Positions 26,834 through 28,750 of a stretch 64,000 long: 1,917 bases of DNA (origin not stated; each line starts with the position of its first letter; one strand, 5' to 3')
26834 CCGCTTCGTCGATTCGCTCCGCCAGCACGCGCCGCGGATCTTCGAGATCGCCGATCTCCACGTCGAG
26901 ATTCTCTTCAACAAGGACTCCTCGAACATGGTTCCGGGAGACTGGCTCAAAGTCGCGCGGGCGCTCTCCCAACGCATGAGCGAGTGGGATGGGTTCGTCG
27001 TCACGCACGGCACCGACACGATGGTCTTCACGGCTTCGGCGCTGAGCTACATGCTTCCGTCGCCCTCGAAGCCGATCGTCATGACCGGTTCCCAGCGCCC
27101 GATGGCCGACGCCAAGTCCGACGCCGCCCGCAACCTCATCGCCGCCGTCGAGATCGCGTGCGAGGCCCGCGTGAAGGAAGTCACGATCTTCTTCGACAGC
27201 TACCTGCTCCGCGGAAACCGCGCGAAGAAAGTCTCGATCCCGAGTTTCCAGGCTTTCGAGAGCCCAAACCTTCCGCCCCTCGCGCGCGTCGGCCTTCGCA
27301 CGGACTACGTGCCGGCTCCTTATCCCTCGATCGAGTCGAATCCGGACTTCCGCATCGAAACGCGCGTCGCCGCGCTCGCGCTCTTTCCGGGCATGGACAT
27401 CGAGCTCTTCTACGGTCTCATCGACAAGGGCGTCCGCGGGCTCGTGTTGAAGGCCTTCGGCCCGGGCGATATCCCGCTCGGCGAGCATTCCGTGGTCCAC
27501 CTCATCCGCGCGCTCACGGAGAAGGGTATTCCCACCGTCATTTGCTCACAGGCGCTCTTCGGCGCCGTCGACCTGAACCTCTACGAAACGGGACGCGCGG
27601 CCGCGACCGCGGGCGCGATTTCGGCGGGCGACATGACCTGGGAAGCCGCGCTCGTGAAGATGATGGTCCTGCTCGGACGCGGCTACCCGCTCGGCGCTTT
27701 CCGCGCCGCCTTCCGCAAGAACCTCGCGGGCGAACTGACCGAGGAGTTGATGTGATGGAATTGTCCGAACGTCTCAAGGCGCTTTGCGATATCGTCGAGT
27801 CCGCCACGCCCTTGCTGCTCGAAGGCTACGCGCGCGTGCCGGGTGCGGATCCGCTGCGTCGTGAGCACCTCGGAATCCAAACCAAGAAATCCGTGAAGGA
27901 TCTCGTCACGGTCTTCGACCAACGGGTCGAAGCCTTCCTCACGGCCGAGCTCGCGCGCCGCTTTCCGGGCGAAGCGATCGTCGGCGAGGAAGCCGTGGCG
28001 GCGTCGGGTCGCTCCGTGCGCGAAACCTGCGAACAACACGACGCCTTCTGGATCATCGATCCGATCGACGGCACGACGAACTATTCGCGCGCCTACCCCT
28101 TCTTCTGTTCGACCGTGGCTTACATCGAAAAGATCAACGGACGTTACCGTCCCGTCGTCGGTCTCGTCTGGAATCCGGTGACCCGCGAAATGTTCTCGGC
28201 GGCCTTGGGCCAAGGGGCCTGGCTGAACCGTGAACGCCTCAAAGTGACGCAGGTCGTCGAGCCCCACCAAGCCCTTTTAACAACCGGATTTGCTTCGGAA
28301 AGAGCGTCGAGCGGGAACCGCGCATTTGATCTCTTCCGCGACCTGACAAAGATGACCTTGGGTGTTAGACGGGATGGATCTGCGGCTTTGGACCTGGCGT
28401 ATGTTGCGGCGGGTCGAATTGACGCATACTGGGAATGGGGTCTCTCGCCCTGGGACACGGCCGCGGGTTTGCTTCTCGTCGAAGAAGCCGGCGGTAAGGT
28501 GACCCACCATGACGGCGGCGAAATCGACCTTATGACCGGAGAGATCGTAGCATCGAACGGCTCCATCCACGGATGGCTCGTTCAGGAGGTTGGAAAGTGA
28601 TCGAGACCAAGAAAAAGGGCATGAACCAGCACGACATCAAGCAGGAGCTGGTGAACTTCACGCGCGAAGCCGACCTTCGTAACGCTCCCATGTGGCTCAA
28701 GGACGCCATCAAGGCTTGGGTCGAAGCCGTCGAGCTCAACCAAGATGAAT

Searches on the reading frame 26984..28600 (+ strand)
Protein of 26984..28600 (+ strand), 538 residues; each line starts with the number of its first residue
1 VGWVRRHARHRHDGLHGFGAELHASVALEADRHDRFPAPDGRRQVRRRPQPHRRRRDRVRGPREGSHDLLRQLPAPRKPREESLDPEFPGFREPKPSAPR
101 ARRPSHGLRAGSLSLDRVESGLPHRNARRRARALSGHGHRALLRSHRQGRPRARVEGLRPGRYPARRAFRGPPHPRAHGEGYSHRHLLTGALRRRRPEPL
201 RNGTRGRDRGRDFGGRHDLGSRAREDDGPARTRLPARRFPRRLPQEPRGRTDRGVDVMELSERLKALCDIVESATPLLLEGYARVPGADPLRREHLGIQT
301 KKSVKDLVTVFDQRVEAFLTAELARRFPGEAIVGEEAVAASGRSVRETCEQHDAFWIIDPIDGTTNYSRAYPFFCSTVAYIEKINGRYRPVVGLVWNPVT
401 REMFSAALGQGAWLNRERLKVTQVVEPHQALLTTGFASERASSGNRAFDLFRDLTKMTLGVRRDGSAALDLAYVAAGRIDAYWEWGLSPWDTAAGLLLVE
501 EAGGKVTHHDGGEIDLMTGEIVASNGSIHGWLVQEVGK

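Call 45: search_protein_families(library=pfam, proteins=[window:26984-28600:+], max_evalue=0.001)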
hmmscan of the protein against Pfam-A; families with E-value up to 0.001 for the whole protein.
window:26984-28600:+ (538 aa): 1 family
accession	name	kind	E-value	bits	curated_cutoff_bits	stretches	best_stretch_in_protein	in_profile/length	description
PF00459.30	Inositol_P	-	1.7e-63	215.1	27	1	261-536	3-266/271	Inositol monophosphatase family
